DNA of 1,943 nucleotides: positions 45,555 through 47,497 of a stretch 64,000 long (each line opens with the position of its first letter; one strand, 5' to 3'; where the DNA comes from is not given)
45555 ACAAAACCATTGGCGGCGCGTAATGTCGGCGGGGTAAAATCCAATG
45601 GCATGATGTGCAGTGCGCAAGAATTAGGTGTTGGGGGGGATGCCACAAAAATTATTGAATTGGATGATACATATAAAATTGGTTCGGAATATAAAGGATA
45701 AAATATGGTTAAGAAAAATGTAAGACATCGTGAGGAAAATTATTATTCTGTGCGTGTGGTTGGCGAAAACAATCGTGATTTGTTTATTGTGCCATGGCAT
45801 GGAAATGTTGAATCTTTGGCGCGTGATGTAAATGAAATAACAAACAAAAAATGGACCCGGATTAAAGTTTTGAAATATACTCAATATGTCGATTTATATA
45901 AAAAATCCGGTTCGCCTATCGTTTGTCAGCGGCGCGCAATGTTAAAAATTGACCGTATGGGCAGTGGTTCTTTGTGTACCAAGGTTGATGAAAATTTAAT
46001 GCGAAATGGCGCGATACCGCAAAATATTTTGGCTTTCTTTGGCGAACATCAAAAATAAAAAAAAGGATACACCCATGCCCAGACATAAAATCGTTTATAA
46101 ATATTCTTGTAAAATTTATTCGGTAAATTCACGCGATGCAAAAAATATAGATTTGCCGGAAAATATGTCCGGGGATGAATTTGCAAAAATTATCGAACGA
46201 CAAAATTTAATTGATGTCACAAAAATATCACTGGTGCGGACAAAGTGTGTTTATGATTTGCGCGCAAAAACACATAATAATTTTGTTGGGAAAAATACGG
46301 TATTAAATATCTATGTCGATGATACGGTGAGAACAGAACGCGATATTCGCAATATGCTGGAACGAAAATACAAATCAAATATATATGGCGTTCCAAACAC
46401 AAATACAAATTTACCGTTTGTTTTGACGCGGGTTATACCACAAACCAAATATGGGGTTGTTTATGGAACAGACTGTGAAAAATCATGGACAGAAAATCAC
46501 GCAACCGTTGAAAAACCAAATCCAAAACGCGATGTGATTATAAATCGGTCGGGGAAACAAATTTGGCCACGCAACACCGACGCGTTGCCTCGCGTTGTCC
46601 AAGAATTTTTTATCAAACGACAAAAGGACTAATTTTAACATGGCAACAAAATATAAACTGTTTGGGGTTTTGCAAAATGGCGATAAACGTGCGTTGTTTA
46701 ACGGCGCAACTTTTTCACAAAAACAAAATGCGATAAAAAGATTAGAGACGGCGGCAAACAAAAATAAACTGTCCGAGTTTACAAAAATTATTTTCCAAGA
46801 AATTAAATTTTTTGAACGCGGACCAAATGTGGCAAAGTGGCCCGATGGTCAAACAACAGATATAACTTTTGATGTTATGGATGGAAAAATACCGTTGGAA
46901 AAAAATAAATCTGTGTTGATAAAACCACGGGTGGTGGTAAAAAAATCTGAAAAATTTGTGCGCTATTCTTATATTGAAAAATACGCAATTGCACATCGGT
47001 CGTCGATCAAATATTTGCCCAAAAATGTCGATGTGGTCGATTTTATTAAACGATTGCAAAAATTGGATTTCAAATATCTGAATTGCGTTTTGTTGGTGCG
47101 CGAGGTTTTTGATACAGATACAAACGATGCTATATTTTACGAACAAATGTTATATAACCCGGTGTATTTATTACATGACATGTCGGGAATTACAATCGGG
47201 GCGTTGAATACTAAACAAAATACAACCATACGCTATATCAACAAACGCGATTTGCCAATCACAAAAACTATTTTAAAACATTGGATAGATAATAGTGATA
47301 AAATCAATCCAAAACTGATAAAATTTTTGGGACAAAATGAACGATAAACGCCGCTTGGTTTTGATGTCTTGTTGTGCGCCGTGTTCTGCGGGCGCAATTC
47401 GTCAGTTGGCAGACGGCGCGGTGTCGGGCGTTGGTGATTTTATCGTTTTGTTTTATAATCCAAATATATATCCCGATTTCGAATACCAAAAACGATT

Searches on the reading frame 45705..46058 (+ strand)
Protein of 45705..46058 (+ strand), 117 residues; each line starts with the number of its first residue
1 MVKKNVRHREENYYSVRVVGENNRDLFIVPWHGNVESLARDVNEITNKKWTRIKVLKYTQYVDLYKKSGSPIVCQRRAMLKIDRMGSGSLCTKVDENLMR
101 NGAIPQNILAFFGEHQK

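Call 3: search_protein_families(library=pfam, proteins=[window:45705-46058:+], max_evalue=0.1)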
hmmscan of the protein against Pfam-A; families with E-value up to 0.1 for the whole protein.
window:45705-46058:+ (117 aa): 0 families

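Call 4: search_protein_families(library=ncbifam, proteins=[window:45705-46058:+], max_evalue=0.1)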
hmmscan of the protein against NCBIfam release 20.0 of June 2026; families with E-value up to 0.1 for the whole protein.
window:45705-46058:+ (117 aa): 1 family
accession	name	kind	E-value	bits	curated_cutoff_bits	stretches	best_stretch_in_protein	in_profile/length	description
NF033574.1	VarG_fam_MBL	equivalog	0.012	14.8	750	1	4-58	82-137/374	VarG family subclass B1-like metallo-beta-lactamase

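Call 59: search_protein_families(library=phrogs, proteins=[window:45705-46058:+], max_evalue=0.01)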
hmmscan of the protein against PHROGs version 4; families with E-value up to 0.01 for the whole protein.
window:45705-46058:+ (117 aa): 0 families

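Call 60: search_protein_families(library=padloc, proteins=[window:45705-46058:+], max_evalue=0.01)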
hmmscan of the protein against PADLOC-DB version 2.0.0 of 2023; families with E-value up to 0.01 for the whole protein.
window:45705-46058:+ (117 aa): 0 families

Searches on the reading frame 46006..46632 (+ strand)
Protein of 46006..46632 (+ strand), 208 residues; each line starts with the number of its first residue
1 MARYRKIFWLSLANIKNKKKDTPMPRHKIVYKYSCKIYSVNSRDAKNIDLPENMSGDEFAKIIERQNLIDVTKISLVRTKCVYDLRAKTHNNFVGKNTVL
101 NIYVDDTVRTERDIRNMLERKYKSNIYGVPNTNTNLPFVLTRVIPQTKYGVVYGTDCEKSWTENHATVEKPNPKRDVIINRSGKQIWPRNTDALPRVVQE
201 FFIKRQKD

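Call 3: search_protein_families(library=pfam, proteins=[window:46006-46632:+], max_evalue=0.1)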
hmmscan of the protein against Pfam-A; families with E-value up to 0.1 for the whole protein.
window:46006-46632:+ (208 aa): 2 families
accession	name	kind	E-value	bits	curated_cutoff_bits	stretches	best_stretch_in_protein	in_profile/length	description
PF00466.25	Ribosomal_L10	-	0.045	14.3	22.8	1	58-118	12-75/100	Ribosomal protein L10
PF14890.11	Intein_splicing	-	0.076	13.2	35.8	0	70-100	122-152/155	Intein splicing domain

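Call 4: search_protein_families(library=ncbifam, proteins=[window:46006-46632:+], max_evalue=0.1)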
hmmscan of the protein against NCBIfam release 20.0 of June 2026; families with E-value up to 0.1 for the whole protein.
window:46006-46632:+ (208 aa): 2 families
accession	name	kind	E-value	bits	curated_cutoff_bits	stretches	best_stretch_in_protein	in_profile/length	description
TIGR01099.1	galU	equivalog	0.023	14.3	326.8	1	66-174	88-192/261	UTP--glucose-1-phosphate uridylyltransferase GalU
NF050066.1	LPSTprtrPglK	equivalog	0.093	11.1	1000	0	22-72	418-467/558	BC-type lipopolysaccharide transporter PglK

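Call 59: search_protein_families(library=phrogs, proteins=[window:46072-46632:+], max_evalue=0.01)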
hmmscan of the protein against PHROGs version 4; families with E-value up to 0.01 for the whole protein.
window:46072-46632:+ (186 aa): 0 families

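Call 60: search_protein_families(library=padloc, proteins=[window:46072-46632:+], max_evalue=0.01)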
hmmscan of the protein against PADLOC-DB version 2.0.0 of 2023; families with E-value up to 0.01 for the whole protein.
window:46072-46632:+ (186 aa): 0 families

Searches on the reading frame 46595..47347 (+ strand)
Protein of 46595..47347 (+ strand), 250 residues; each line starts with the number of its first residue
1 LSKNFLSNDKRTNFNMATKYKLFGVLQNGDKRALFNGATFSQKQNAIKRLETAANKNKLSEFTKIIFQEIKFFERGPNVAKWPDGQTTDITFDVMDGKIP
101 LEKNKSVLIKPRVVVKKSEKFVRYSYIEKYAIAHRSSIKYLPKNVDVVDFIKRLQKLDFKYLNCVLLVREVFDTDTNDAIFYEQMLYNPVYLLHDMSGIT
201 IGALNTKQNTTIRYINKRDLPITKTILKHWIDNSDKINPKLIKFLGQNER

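Call 3: search_protein_families(library=pfam, proteins=[window:46595-47347:+], max_evalue=0.1)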
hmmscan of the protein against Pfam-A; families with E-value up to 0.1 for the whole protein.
window:46595-47347:+ (250 aa): 0 families

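Call 4: search_protein_families(library=ncbifam, proteins=[window:46595-47347:+], max_evalue=0.1)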
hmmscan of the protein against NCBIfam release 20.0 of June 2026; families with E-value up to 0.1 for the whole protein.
window:46595-47347:+ (250 aa): 1 family
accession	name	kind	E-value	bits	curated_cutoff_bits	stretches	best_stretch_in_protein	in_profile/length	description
TIGR02051.1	MerR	equivalog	0.062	13.5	150.85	0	127-163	25-61/124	mercury resistance transcriptional regulator MerR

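Call 59: search_protein_families(library=phrogs, proteins=[window:46640-47347:+], max_evalue=0.01)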
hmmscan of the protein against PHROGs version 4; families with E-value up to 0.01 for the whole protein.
window:46640-47347:+ (235 aa): 0 families

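Call 60: search_protein_families(library=padloc, proteins=[window:46640-47347:+], max_evalue=0.01)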
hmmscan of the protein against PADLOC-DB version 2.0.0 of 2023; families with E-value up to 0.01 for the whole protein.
window:46640-47347:+ (235 aa): 0 families
